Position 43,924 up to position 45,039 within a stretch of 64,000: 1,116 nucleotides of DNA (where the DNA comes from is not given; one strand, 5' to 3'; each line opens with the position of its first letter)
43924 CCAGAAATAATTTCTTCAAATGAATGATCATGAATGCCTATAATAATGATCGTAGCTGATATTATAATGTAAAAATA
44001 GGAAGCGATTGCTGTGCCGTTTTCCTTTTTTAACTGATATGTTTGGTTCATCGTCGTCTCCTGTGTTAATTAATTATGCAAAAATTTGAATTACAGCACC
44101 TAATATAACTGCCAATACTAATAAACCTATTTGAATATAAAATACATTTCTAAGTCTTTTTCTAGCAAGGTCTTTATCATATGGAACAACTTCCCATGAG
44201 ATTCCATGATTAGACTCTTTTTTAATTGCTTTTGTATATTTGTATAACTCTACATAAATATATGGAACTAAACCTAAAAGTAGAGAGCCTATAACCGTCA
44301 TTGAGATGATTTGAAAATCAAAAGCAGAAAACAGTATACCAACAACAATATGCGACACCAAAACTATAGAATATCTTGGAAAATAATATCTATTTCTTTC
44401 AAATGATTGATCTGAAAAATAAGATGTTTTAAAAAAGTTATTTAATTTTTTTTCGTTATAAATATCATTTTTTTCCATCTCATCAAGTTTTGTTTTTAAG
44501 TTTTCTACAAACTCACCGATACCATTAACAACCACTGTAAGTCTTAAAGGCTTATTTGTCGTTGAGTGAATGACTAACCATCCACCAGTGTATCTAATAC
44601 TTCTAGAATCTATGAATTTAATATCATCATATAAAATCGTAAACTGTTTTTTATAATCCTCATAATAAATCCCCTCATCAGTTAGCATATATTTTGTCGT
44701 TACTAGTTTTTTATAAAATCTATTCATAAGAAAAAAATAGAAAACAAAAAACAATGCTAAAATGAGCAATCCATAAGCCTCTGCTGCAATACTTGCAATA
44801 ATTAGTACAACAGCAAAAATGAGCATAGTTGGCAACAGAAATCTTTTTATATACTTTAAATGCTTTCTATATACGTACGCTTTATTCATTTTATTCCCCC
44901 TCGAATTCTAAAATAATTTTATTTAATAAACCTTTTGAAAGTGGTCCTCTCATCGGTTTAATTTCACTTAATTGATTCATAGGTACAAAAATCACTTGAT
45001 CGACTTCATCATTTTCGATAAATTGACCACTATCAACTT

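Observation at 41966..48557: Compact eight-gene minus-strand cluster of uncharacterised envelope proteins plus two small-molecule enzymes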

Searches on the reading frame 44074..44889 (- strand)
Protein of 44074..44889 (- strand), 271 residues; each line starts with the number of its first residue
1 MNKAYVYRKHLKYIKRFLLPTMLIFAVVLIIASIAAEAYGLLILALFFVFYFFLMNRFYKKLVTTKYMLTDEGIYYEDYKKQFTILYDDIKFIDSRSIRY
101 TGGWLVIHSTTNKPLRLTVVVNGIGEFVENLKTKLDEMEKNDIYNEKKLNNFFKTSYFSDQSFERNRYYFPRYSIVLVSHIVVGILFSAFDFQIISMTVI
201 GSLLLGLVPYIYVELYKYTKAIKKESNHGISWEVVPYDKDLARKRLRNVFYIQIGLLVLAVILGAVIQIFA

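Call 3: search_protein_families(library=pfam, proteins=[window:44074-44889:-], max_evalue=1)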
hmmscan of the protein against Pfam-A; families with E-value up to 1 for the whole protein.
window:44074-44889:- (271 aa): 2 families
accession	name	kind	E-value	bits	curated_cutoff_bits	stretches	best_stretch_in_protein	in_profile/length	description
PF24838.2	8xMP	-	0.059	13.6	30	1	17-67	25-81/136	Octameric membrane protein family (8xMP)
PF20990.2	DUF2207_C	-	0.26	11.4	33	1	5-75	132-198/247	Predicted membrane protein (DUF2207) C-terminal domain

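Call 4: search_protein_families(library=ncbifam, proteins=[window:44074-44889:-], max_evalue=1)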
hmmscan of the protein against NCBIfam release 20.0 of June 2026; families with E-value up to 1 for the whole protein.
window:44074-44889:- (271 aa): 1 family
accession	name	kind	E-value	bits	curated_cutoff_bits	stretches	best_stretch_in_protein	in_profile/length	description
NF052229.1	UgtL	equivalog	0.04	14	120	1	172-228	28-79/125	regulatory protein UgtL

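Call 5: search_protein_families(library=padloc, proteins=[window:44074-44889:-], max_evalue=1)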
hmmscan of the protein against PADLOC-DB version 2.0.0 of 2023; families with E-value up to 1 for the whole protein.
window:44074-44889:- (271 aa): 0 families

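Call 11: find_homologous_proteins(query=window:44074-44889:-, max_evalue=0.001)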
Query window:44074-44889:- (271 aa): 23 proteins with E <= 0.001 among 3635 candidates.
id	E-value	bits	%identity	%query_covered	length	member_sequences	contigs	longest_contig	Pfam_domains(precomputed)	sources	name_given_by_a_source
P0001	9.0e-170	581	100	100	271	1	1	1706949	-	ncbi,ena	-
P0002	9.8e-50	187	38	99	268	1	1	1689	-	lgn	-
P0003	5.5e-28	116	34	93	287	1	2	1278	-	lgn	-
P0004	6.9e-28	116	36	90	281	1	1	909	-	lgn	-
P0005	4.4e-27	113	35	97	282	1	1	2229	-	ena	-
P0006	1.5e-26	112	35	97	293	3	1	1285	-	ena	-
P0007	1.6e-26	111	34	97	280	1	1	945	-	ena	-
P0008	4.9e-26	110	35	97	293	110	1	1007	-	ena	-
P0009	1.4e-25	108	36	97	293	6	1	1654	-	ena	-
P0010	4.2e-25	107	34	92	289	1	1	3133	-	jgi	jgi:hypothetical protein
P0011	5.5e-24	103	33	88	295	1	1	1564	-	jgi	jgi:hypothetical protein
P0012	1.4e-23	102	33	94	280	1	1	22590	-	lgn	-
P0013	2.5e-21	94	37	74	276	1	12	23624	-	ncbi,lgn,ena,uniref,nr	ncbi:hypothetical protein [uncultured Clostridium sp.]|uniref:hypothetical protein n=1 Tax=unculture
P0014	4.6e-21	94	39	69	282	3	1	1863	-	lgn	-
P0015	3.5e-20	91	37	74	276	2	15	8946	-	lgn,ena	-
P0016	3.0e-18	84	35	70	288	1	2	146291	-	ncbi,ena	-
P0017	1.5e-17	82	35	70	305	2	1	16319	-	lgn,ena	-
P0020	1.2e-16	79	28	98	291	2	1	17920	-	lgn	-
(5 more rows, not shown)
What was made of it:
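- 44074..44889 (-): g6: 271-aa polytopic membrane protein. It has a TM hairpin, a PH-like beta-sandwich and three more helices. It belongs to a rare family. 23 hits in 5.8e9 proteins (call 11).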

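Call 12: find_encoding_contigs(protein=P0001, flank=10000, max_places=3)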
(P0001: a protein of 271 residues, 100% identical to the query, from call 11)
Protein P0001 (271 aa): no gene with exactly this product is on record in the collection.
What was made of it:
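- Tried and rejected: The window's own g6 protein could not be looked up in the contig index (call 12).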

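Call 13: find_encoding_contigs(protein=P0016, flank=10000, max_places=3)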
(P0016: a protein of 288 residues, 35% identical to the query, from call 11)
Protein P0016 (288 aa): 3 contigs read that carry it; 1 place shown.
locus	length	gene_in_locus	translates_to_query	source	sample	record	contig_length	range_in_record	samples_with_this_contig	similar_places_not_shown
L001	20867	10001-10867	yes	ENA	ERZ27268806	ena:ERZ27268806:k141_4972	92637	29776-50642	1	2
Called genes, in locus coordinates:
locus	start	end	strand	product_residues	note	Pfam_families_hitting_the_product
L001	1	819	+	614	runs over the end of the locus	PF00496:SBP_bac_5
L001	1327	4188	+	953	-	-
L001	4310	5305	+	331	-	PF01734:Patatin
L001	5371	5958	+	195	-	-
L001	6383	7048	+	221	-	PF00072:Response_reg, PF00486:Trans_reg_C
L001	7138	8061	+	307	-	PF00005:ABC_tran, PF13304:AAA_21 (weak)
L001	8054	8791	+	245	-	PF12730:ABC2_membrane_4 (weak)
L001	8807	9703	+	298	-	PF00512:HisKA, PF02518:HATPase_c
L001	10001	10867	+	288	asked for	-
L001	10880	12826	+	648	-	PF00704:Glyco_hydro_18, PF23211:LRR_LRWD1 (faint), PF00560:LRR_1 (faint), PF12799:LRR_4, PF13855:LRR_8 (weak), PF12799:LRR_4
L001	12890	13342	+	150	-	PF22381:Staph_reg_Sar_Rot, PF01047:MarR, PF12802:MarR_2, PF13463:HTH_27 (weak), PF13601:HTH_34 (weak)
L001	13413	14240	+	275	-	PF13484:Fer4_16 (faint), PF00037:Fer4 (faint), PF12797:Fer4_2 (faint), PF13237:Fer4_10, PF12838:Fer4_7 (weak), PF13187:Fer4_9 (weak)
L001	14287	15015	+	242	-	PF00037:Fer4 (faint), PF12837:Fer4_6 (faint)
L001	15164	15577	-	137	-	PF13026:DUF3887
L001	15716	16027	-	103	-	-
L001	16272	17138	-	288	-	PF12762:DDE_Tnp_IS1595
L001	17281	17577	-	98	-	PF07853:DUF1648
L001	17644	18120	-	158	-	PF07853:DUF1648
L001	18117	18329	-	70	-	-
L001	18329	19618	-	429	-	PF02518:HATPase_c (weak), PF14501:HATPase_c_5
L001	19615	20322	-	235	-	PF00072:Response_reg, PF04397:LytTR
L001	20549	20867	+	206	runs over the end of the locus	-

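Call 14: find_encoding_contigs(protein=P0013, flank=10000, max_places=4)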
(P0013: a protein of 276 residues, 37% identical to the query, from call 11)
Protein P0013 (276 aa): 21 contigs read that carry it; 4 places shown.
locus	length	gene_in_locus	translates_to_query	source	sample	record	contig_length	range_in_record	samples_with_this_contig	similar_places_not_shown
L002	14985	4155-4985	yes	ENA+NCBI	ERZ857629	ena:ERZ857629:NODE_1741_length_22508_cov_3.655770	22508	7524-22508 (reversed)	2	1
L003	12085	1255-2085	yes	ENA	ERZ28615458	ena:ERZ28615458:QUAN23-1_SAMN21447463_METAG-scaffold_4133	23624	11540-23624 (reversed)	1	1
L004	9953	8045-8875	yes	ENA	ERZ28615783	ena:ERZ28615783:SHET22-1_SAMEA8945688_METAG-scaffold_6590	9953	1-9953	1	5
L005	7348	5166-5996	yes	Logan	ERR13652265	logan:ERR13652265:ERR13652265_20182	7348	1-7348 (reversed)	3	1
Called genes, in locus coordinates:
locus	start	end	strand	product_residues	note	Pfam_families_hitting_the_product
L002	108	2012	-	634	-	PF00795:CN_hydrolase, PF02540:NAD_synthase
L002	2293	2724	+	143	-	PF01957:NfeD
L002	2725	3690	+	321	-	PF01145:Band_7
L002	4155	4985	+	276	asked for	-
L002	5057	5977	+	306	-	PF12671:Amidase_6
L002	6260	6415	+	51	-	PF13451:zf_Tbcl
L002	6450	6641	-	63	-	-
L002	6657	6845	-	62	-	-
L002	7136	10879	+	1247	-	PF18072:FGAR-AT_linker, PF02769:AIRS_C, PF13507:GATase_5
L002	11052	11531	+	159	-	PF00731:AIRC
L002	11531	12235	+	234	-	PF01259:SAICAR_synt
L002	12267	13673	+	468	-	PF13522:GATase_6, PF13537:GATase_7, PF00156:Pribosyltran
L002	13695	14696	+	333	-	PF00586:AIRS, PF02769:AIRS_C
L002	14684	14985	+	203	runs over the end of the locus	PF00551:Formyl_trans_N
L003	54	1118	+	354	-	-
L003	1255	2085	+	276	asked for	-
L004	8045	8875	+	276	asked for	-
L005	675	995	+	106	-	-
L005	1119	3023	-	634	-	PF00795:CN_hydrolase, PF02540:NAD_synthase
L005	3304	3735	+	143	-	PF01957:NfeD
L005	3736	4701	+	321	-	PF01145:Band_7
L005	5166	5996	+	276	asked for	-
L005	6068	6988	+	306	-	PF12671:Amidase_6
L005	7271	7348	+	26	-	?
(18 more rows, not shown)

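Call 15: find_encoding_contigs(protein=P0012, flank=10000, max_places=2)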
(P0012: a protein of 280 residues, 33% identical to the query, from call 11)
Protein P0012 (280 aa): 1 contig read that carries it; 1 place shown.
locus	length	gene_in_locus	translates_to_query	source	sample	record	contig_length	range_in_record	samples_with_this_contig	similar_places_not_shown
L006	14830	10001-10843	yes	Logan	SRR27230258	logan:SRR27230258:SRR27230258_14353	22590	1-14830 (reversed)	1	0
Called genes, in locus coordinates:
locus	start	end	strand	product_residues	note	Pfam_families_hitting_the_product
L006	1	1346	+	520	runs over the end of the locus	PF00072:Response_reg, PF12833:HTH_18, PF00165:HTH_AraC (weak)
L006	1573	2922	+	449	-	PF01547:SBP_bac_1, PF13416:SBP_bac_8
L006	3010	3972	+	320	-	PF00528:BPD_transp_1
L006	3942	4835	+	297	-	PF00528:BPD_transp_1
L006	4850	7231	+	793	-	PF16875:Glyco_hydro_36N, PF02065:Melibiase, PF01055:Glyco_hydro_31_2nd (weak), PF16874:Glyco_hydro_36C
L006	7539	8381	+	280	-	PF00882:Zn_dep_PLPC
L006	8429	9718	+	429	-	PF11700:ATG22, PF13347:MFS_2 (weak), PF07690:MFS_1, PF12832:MFS_1_like (weak)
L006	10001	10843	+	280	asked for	-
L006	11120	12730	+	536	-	PF07732:Cu-oxidase_3 (weak), PF07731:Cu-oxidase_2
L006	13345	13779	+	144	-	PF10825:DUF2752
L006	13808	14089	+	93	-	-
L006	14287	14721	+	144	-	-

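Call 16: find_encoding_contigs(protein=P0020, flank=10000, max_places=2)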
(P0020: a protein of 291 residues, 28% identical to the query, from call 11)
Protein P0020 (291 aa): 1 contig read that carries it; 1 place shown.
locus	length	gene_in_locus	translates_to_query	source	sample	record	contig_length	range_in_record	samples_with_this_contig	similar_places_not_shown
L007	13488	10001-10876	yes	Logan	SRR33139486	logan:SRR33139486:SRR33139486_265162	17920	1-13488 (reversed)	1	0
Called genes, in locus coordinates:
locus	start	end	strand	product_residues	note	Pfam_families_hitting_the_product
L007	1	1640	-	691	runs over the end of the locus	PF04234:CopC, PF05425:CopD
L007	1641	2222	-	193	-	PF04234:CopC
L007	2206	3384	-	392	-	PF25860:CPPA (faint), PF22215:MLKL_N (faint)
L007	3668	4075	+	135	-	-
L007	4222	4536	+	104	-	-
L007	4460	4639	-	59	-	-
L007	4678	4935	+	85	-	PF00072:Response_reg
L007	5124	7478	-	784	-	-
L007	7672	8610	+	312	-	PF00248:Aldo_ket_red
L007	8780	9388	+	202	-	-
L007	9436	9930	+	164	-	-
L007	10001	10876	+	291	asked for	-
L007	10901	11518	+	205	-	PF01661:Macro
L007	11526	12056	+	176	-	-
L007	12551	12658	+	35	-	-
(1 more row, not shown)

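Call 17: find_encoding_contigs(protein=P0017, flank=10000, max_places=2)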
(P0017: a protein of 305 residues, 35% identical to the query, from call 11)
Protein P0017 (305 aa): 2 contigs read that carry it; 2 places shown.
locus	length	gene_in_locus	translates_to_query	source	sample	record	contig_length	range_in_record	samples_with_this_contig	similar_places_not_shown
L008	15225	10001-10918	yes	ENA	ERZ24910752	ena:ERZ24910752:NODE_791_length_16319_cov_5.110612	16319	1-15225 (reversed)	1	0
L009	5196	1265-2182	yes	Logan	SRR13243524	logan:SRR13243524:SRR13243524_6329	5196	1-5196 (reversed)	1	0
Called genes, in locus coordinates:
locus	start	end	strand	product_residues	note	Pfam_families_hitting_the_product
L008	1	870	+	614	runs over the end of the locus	PF00496:SBP_bac_5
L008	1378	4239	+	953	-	-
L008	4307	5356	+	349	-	PF01734:Patatin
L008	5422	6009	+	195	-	-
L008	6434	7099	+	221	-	PF00072:Response_reg, PF00486:Trans_reg_C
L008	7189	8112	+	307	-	PF00005:ABC_tran, PF13304:AAA_21 (weak)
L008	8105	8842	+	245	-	PF12730:ABC2_membrane_4 (weak)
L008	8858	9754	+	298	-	PF00512:HisKA, PF02518:HATPase_c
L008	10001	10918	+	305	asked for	-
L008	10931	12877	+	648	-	PF00704:Glyco_hydro_18, PF23211:LRR_LRWD1 (faint), PF00560:LRR_1 (faint), PF12799:LRR_4, PF13855:LRR_8 (weak), PF12799:LRR_4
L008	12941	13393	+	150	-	PF22381:Staph_reg_Sar_Rot, PF01047:MarR, PF12802:MarR_2, PF13463:HTH_27 (weak), PF13601:HTH_34 (weak)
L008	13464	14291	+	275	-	PF13484:Fer4_16 (faint), PF00037:Fer4 (faint), PF12797:Fer4_2 (faint), PF13237:Fer4_10, PF12838:Fer4_7 (weak), PF13187:Fer4_9 (weak)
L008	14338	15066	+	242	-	PF00037:Fer4 (faint), PF12837:Fer4_6 (faint)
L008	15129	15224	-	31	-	?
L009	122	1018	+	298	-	PF00512:HisKA, PF02518:HATPase_c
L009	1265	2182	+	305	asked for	-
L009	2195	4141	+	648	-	PF00704:Glyco_hydro_18, PF23211:LRR_LRWD1 (faint), PF00560:LRR_1 (faint), PF12799:LRR_4, PF13855:LRR_8 (weak), PF12799:LRR_4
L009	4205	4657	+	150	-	PF22381:Staph_reg_Sar_Rot, PF01047:MarR, PF12802:MarR_2, PF13463:HTH_27 (weak), PF13601:HTH_34 (weak)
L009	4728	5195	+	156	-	?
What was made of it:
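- Some Clostridia homologues sit next to a two-component system with an ABC-2 exporter (L001, L008, L009) or next to NfeD/Band7 genes (L002-L005) (calls 13, 14, 17).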

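Call 20: find_related_loci(query=A1, collection=genome_contigs, flank=10000)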
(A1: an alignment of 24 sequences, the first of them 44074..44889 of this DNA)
Query A1 (271 aa) in genome_contigs; peptide patterns used: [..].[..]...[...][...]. (x = any residue, [..] = any of these).
16 stretches matched a pattern; 11 encode a relative of the query (tblastn E <= 1e-3); 11 distinct loci.
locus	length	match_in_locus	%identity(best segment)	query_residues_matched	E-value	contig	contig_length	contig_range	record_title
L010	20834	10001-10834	34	1-263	8e-32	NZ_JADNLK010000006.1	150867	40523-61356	Clostridium sp. D43t1_170807_H7 NODE_6_length_150867_cov_26.1073, whole genome shotgun sequence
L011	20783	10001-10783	30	1-244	5e-30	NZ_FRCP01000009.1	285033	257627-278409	Anaerosporobacter mobilis DSM 15930, whole genome shotgun sequence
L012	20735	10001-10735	31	1-225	3e-27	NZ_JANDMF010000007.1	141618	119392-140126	Clostridium sp. SHJSY1 contig7, whole genome shotgun sequence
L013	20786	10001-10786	30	1-247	3e-27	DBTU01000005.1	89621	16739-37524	MAG TPA_asm: Lachnoclostridium sp. UBA1308 UBA1308_contig_4522, whole genome shotgun sequence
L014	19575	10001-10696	33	1-215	7e-26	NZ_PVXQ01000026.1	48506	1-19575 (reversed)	Clostridium vincentii strain DSM 10228 CLVI_contig000026, whole genome shotgun sequence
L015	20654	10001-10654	32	1-208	2e-25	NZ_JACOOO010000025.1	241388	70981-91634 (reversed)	Clostridium hominis strain NSJ-6 CP1_SP_D3_30_ctg007, whole genome shotgun sequence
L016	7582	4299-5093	30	1-252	4e-24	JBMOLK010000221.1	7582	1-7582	MAG: Bacillota bacterium isolate Betzabe_MAG022 MAG022_221, whole genome shotgun sequence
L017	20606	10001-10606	35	1-189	5e-24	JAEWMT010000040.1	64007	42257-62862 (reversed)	MAG: Bacillota bacterium isolate OH_PDB_144 k127_9449, whole genome shotgun sequence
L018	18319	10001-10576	35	1-185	6e-23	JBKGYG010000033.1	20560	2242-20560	MAG: Eubacteriales bacterium isolate C1M08_25 NODE_1337_length_20560_cov_7.191124, whole genome shotgun sequence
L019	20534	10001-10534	35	3-165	1e-22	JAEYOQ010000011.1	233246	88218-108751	MAG: Bacillota bacterium isolate OH_CBB_15 k127_489562, whole genome shotgun sequence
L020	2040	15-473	36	5-142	1e-15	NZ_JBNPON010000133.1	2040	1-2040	Clostridium sp. SGI.024 HD143_132, whole genome shotgun sequence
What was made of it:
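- Tried and rejected: The genome_contigs scan did not return the source genome, so the organism could not be named (call 20).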

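Call 30: predict_structure(alignment_id=A1)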
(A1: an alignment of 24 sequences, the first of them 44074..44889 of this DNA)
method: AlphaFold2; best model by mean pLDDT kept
length: 271 residues; sequences in the alignment: 24
mean_pLDDT: 82.9   pTM: 0.74
mean pLDDT of the five models: 82.9, 81.4, 79.4, 78.1, 78.0
residues with pLDDT >= 90: 80; 70-90: 162; 50-70: 29; < 50: 0
segments of 3 or more residues with pLDDT < 50: none
pLDDT, mean of each block of 10 residues (from residue 1): 76 77 87 89 91 87 88 92 95 80 88 90 91 95 93 87 80 77 70 68 72 75 71 81 82 80 78 75
secondary structure, 60 per line:
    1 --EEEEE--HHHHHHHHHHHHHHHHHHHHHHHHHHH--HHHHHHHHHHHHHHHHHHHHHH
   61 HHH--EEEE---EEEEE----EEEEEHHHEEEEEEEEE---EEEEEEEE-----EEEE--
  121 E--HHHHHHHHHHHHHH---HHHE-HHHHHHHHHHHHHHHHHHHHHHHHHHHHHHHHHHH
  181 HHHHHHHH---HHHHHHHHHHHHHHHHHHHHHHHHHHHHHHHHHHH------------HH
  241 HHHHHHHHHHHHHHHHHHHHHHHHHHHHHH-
elements in order: E3-7 H10-36 H39-63 E66-69 E73-77 E82-86 E90-98 E102-109 E115-118 H124-137 H146-188 H192-226 H239-270
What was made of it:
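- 44074..44889 (-): AF2 model with pLDDT 82.9 and pTM 0.74 (call 30).
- On PH-like superfold: The AF2 model has strands at residues 66-118 and a helix at 124-137, with pLDDT 80-95 (call 30).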

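Call 47: search_dna_similar(query=window:44074-44889:-, collection=plasmids, mode=protein, max_evalue=0.001)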
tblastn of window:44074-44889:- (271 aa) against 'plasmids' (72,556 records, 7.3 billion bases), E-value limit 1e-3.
No match.

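Call 48: search_dna_similar(query=window:44074-44889:-, collection=phages, mode=protein, max_evalue=0.001)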
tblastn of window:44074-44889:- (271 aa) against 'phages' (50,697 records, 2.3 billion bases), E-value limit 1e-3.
No match.

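Call 49: fold_search(model_id=the predicted structure, library=pdb)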
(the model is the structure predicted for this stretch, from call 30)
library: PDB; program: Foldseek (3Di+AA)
matches with E <= 10: 449; with E <= 0.001: 0
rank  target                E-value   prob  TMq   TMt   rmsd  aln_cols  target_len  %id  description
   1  3tvv_A                2.9e-02  1.00  0.24  0.27   3.0        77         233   12  Structure of the tandem PH domains of Rtt106 (residues 68-315) (released 2012-02-01)
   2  3fss                  3.3e-02  1.00  0.22  0.26   2.9        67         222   10  Structure of the tandem PH domains of Rtt106 (released 2009-12-22)
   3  3tvv_B                3.9e-02  0.99  0.23  0.26   3.1        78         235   13  Structure of the tandem PH domains of Rtt106 (residues 68-315) (released 2012-02-01)
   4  3to1_A                5.2e-02  0.99  0.22  0.27   2.9        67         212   10  Two surfaces on Rtt106 mediate histone binding and chaperone activity (released 2011-12-21)
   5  3gyp                  5.6e-02  0.99  0.22  0.26   3.0        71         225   10  Rtt106p (released 2009-12-08)
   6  6b3y_A                6.3e-02  0.82  0.20  0.23   8.0       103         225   12  Crystal structure of the PH-like domain from DENND3 (released 2018-01-24)
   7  3dcx_C                7.5e-02  0.99  0.18  0.41   2.3        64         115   12  Crystal structure of a duf1696 family protein with a pleckstrin-homology domain (shew_0819) from shewanella loihica pv (released 2008-07-29)
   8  7bul_MODEL_1_A        7.5e-02  0.72  0.22  0.36  16.9       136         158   15  Solution structure of the tandem PH and BSD1 domains of TFIIH p62 (released 2020-12-30)
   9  4cye_B                9.4e-02  0.96  0.17  0.14   3.9        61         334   18  Crystal structure of avian FAK FERM domain FAK31-405 at 3.2A (released 2014-04-23)
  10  6e2q_C                9.4e-02  0.72  0.19  0.12   6.8       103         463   14  Structure of human JAK2 FERM/SH2 in complex with Erythropoietin Receptor (released 2018-08-08)
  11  6e2q_D                9.4e-02  0.69  0.17  0.11   7.6       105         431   12  Structure of human JAK2 FERM/SH2 in complex with Erythropoietin Receptor (released 2018-08-08)
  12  2yf0                  1.3e-01  0.97  0.22  0.13   3.2        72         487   19  Human Myotubularin related protein 6 (MTMR6) (released 2011-04-13)
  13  5ums                  1.5e-01  0.93  0.20  0.22   3.9        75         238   17  Crystal structure of middle double PH domain of human FACT complex subunit SSRP1 (released 2018-01-31)
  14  2gcj_B                1.6e-01  0.95  0.21  0.25   3.4        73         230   12  Crystal Structure of the Pob3 middle domain (released 2006-05-23)
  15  7o4l_1                1.6e-01  0.25  0.21  0.12  22.3       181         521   13  Yeast TFIIH in the expanded state within the pre-initiation complex (released 2021-06-16)
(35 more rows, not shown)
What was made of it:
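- Tried and rejected: Foldseek was needed to see the PH domain (call 49).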

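Call 61: find_encoding_contigs(protein=P0002, flank=10000, max_places=3)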
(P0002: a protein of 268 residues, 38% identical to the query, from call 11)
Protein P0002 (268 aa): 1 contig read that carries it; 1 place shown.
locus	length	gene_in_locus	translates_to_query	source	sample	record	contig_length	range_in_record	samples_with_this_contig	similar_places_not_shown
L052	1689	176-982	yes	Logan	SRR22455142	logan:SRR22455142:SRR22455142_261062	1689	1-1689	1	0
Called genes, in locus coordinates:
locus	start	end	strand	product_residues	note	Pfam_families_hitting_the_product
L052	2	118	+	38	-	?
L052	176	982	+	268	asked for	-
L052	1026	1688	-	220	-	?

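Call 70: search_protein_families(library=pfam, alignment_id=A1, max_evalue=5)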
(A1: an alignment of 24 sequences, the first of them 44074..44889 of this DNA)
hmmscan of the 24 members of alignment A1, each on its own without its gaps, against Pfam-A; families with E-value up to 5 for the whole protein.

A. member 1, window:44074-44889:- (271 aa): 3 families
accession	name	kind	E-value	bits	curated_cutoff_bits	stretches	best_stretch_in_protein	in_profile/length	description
PF24838.2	8xMP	-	0.059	13.6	30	1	17-67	25-81/136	Octameric membrane protein family (8xMP)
PF20990.2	DUF2207_C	-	0.26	11.4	33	1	5-75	132-198/247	Predicted membrane protein (DUF2207) C-terminal domain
PF04246.17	RseC_MucC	-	1.6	9.1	24.4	1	17-65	71-121/130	Positive regulator of sigma(E), RseC/MucC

B. families by the number of members that match (of 24 scanned): 37 families (the first 25 are shown)
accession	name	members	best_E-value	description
PF11241.13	DUF3043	4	0.063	Protein of unknown function (DUF3043)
PF20136.4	DUF6526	4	0.089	Family of unknown function (DUF6526)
PF13903.11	Claudin_2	3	0.027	PMP-22/EMP/MP20/Claudin tight junction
PF20664.2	DUF6814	3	0.044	Family of unknown function (DUF6814)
PF07388.17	A-2_8-polyST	2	6.4e-05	Alpha-2,8-polysialyltransferase (POLYST)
PF11964.13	SpoIIAA-like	2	0.0035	SpoIIAA-like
PF03633.20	Glyco_hydro_65C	2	0.0043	Glycosyl hydrolase family 65, C-terminal domain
PF13630.11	SdpI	2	0.035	SdpI/YfhL protein family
PF04306.18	DUF456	2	0.057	Protein of unknown function (DUF456)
PF08567.17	PH_TFIIH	2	0.11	TFIIH p62 subunit, N-terminal domain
PF20990.2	DUF2207_C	2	0.26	Predicted membrane protein (DUF2207) C-terminal domain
PF16214.10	AC_N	1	0.011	Adenylyl cyclase N-terminal extracellular and transmembrane region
PF11683.13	DUF3278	1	0.015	Protein of unknown function (DUF3278)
PF24838.2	8xMP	1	0.059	Octameric membrane protein family (8xMP)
PF12827.12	Peroxin-22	1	0.059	Peroxisomal biogenesis protein family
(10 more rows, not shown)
